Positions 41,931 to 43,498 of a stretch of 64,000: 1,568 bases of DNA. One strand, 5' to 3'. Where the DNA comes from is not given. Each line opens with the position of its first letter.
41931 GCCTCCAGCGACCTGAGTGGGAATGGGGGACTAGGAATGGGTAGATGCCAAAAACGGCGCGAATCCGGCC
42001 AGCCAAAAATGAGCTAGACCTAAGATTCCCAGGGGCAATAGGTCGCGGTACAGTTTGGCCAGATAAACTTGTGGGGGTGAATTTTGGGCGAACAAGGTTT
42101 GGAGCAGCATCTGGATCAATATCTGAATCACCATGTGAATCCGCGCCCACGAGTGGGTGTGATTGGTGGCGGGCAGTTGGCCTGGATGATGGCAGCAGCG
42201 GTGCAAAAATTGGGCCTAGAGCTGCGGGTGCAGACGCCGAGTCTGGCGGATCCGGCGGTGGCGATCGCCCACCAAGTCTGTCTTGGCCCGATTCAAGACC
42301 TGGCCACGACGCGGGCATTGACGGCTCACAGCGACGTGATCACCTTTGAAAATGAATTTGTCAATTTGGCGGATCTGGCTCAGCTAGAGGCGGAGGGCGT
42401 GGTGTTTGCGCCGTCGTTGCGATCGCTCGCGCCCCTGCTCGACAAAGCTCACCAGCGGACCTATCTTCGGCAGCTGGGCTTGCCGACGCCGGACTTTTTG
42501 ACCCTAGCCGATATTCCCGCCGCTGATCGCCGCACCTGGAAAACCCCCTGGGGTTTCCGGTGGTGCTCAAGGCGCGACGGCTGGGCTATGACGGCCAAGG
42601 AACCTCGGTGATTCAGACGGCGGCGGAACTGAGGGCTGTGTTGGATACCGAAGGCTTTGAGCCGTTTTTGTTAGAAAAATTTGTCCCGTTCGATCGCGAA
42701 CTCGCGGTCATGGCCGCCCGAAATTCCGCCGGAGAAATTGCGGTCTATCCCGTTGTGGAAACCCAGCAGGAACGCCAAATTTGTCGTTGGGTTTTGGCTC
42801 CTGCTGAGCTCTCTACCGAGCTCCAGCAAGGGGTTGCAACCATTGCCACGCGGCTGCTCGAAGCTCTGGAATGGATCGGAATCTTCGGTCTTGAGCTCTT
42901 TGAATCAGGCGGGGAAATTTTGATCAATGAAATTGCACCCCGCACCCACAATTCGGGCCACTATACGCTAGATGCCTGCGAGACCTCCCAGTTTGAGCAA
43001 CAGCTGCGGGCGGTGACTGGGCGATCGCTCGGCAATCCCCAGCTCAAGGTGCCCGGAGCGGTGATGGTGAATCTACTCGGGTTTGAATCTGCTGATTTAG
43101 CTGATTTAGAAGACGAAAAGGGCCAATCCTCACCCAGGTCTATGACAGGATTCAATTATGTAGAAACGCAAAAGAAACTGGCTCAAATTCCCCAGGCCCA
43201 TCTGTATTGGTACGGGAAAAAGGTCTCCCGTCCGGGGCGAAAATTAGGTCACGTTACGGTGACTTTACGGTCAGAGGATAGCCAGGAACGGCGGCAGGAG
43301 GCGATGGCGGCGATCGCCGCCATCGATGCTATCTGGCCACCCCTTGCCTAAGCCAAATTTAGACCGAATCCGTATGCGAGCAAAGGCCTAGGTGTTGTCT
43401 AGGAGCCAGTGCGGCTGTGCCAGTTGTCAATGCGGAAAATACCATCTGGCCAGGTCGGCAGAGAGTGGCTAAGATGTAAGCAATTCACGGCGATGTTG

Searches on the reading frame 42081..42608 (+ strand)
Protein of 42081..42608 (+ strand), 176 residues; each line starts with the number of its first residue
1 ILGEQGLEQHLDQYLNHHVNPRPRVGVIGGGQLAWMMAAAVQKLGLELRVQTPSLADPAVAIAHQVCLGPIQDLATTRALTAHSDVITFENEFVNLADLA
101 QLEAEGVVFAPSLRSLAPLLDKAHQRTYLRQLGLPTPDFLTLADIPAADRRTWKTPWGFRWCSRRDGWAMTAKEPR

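Call 12: search_protein_families(library=pfam, proteins=[window:42081-42608:+], max_evalue=0.001)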
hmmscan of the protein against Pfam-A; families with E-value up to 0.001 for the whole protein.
window:42081-42608:+ (176 aa): 1 family
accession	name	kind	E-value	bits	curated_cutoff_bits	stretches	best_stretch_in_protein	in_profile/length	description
PF22660.2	RS_preATP-grasp-like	-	6.6e-18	65.3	27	1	24-113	3-91/98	Ribonucleotide synthetase preATP-grasp domain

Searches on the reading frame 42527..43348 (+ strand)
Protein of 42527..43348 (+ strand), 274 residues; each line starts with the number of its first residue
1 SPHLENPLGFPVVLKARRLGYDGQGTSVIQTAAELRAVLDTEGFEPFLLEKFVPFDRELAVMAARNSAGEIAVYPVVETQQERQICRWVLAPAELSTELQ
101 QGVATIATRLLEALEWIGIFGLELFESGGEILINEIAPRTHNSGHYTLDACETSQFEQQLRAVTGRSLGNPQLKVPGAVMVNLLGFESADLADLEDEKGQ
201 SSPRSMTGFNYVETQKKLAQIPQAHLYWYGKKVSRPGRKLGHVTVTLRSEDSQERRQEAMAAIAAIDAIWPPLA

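Call 12: search_protein_families(library=pfam, proteins=[window:42527-43348:+], max_evalue=0.001)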
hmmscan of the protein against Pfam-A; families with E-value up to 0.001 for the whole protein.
window:42527-43348:+ (274 aa): 2 families
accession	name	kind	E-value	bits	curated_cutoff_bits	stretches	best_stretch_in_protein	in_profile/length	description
PF02222.28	ATP-grasp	-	1.4e-56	191.4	27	1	6-156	27-179/179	ATP-grasp domain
PF17769.7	PurK_C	-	3.2e-17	62.4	22.6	1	178-254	1-54/56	Phosphoribosylaminoimidazole carboxylase C-terminal domain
